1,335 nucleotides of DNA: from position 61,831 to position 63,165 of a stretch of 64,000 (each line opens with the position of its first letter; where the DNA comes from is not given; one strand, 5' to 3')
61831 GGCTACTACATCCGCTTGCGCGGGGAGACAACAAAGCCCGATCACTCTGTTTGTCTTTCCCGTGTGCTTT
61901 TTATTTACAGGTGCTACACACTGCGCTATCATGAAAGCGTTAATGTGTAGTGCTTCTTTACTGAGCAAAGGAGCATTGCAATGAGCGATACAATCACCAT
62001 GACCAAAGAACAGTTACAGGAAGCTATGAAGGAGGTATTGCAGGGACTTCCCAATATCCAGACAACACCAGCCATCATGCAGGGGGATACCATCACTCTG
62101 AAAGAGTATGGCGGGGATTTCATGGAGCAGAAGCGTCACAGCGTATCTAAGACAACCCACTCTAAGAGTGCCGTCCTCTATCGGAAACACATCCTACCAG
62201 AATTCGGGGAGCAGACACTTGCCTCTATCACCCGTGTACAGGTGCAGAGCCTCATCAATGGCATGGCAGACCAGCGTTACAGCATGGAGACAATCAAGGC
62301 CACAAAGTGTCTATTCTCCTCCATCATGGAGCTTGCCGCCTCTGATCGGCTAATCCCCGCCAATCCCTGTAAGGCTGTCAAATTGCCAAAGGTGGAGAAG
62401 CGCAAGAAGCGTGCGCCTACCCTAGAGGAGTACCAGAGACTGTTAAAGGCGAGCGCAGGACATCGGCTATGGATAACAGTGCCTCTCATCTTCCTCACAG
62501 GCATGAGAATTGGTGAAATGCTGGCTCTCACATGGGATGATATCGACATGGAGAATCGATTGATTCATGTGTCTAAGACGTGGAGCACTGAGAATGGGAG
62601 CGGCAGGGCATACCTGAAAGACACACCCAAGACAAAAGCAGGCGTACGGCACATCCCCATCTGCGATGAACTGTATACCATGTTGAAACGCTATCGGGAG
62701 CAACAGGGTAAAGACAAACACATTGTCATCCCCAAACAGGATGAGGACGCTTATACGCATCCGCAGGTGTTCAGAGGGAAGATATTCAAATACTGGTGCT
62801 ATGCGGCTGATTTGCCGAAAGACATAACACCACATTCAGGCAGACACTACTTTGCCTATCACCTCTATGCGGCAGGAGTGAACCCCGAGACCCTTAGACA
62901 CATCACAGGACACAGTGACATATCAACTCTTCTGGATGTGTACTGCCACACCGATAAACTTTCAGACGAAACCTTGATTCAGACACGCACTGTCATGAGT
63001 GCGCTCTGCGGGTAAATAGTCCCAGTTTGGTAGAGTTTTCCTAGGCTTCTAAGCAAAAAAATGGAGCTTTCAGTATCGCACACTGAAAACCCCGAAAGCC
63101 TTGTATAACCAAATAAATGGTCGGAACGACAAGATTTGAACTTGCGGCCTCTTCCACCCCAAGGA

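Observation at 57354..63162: Minimal 5.76-kb AT-rich integrative element in the 3' half of tRNA-Pro(GGG), bounded by a perfect 54-bp direct repeat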

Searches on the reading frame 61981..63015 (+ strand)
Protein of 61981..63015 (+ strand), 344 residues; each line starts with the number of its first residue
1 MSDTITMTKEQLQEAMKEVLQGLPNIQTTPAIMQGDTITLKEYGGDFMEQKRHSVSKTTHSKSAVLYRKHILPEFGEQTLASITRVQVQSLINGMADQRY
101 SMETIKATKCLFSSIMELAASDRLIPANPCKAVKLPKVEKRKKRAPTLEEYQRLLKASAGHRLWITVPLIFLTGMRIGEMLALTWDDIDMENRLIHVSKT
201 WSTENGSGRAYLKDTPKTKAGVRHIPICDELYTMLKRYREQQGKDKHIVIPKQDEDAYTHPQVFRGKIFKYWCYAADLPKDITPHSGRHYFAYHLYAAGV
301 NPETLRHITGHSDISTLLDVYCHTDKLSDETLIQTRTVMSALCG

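Call 9: search_protein_families(library=pfam, proteins=[window:61981-63015:+], max_evalue=0.1)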
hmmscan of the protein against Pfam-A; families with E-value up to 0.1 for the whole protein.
window:61981-63015:+ (344 aa): 3 families
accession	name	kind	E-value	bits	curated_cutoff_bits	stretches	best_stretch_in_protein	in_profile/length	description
PF00589.27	Phage_integrase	-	2.5e-27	96.2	27.1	1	149-326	6-170/172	Phage integrase family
PF14659.12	Phage_int_SAM_3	-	1.2e-08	35.5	22.6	1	39-95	1-57/58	Phage integrase, N-terminal SAM-like domain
PF22022.2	Phage_int_M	-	2.4e-05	24.9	27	1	46-133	7-93/96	Phage integrase central domain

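Call 10: search_protein_families(library=phrogs, proteins=[window:61981-63015:+], max_evalue=0.1)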
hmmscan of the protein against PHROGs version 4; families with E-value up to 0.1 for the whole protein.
window:61981-63015:+ (344 aa): 12 families
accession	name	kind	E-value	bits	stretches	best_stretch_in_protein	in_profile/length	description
phrog_1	-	integration and excision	7.5e-67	228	1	14-327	147-439/611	integrase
phrog_216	-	integration and excision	3.4e-33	116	1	106-327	16-227/301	integrase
phrog_7685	-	integration and excision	1.3e-12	48.8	1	217-330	123-229/240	integrase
phrog_7244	-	integration and excision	1.3e-09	38.7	1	69-200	104-235/263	integrase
phrog_26960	-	unknown function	1.4e-07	32.9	1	8-109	41-140/146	-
phrog_5127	-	integration and excision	2.3e-06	28.4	1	53-267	104-276/355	integrase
phrog_7269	-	integration and excision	5.3e-06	27.3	1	275-325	21-72/89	integrase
phrog_23271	-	unknown function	2.8e-05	25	1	282-317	9-44/67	-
phrog_23783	-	integration and excision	0.0025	18.8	1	42-139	64-158/162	integrase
phrog_37709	-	unknown function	0.0036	18.3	1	106-197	21-111/116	-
phrog_34557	-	integration and excision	0.024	15.3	0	280-323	123-165/183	integrase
phrog_5830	-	integration and excision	0.072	13.3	1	139-241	105-192/318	integrase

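Call 14: find_encoding_contigs(protein=window:61981-63015:+, flank=10000, max_places=10)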
Protein window:61981-63015:+ (344 aa): 2 contigs read that carry it; 1 place shown.
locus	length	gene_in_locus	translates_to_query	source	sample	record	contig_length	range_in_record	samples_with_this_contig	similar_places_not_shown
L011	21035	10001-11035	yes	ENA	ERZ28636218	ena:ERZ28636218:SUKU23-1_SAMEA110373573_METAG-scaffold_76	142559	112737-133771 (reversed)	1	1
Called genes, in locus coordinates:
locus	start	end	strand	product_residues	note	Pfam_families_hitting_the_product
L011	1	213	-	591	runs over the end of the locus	PF08495:FIST, PF10442:FIST_C, PF00990:GGDEF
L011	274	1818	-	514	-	PF12072:RNase_Y_N, PF00013:KH_1 (weak), PF08668:HDOD (faint), PF01966:HD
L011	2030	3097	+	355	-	PF01435:Peptidase_M48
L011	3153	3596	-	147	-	-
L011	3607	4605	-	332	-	PF12127:FloA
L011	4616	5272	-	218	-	PF24961:NfeD_membrane, PF01957:NfeD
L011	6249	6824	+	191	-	PF00239:Resolvase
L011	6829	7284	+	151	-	-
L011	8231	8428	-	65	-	-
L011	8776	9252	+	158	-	-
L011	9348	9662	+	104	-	-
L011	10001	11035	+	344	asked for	PF14659:Phage_int_SAM_3, PF22022:Phage_int_M (faint), PF00589:Phage_integrase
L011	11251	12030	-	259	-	-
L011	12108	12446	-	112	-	-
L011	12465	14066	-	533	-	PF20250:FapA_N, PF03961:FapA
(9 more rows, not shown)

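Call 80: search_protein_families(library=ncbifam, proteins=[window:61981-63015:+], max_evalue=0.1)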
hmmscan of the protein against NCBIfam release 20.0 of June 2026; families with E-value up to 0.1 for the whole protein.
window:61981-63015:+ (344 aa): 12 families
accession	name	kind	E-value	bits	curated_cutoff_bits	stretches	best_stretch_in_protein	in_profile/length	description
NF040815.2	recomb_XerA_Arch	equivalog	1.8e-28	99.8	220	2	222-326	155-256/263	site-specific tyrosine recombinase/integron integrase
TIGR02225.1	recomb_XerD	equivalog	4.2e-20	72.3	329.6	1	74-326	33-276/290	site-specific tyrosine recombinase XerD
NF001399.0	PRK00283.1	subfamily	1.2e-18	67.4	279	1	77-325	45-284/300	tyrosine recombinase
TIGR02224.1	recomb_XerC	equivalog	8.2e-18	64.8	335.15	2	70-197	30-164/295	tyrosine recombinase XerC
TIGR02249.1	integrase_gron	subfamily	9.5e-15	54.7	265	2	273-325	250-301/315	integron integrase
NF011946.0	PRK15417.1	equivalog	1.3e-09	37.7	435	2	262-329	255-320/337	integron integrase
NF003462.0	PRK05084.1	equivalog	7.9e-08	31.4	267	1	167-328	201-348/360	tyrosine recombinase XerS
NF002331.0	PRK01287.1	subfamily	2.6e-05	23.3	371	1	120-199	115-200/365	site-specific tyrosine recombinase XerC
NF007370.0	PRK09870.1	subfamily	0.00028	20.6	221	1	139-199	6-70/200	tyrosine-type DNA invertase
NF007371.0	PRK09871.1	subfamily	0.00055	19.5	222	1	151-198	12-63/198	tyrosine-type DNA invertase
NF040693.1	recomb_GmtY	equivalog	0.023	14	340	0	282-316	391-425/441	gamma-mobile-trio recombinase GmtY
TIGR02180.1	GRX_euk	equivalog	0.045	14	87.25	0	146-180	37-68/84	glutaredoxin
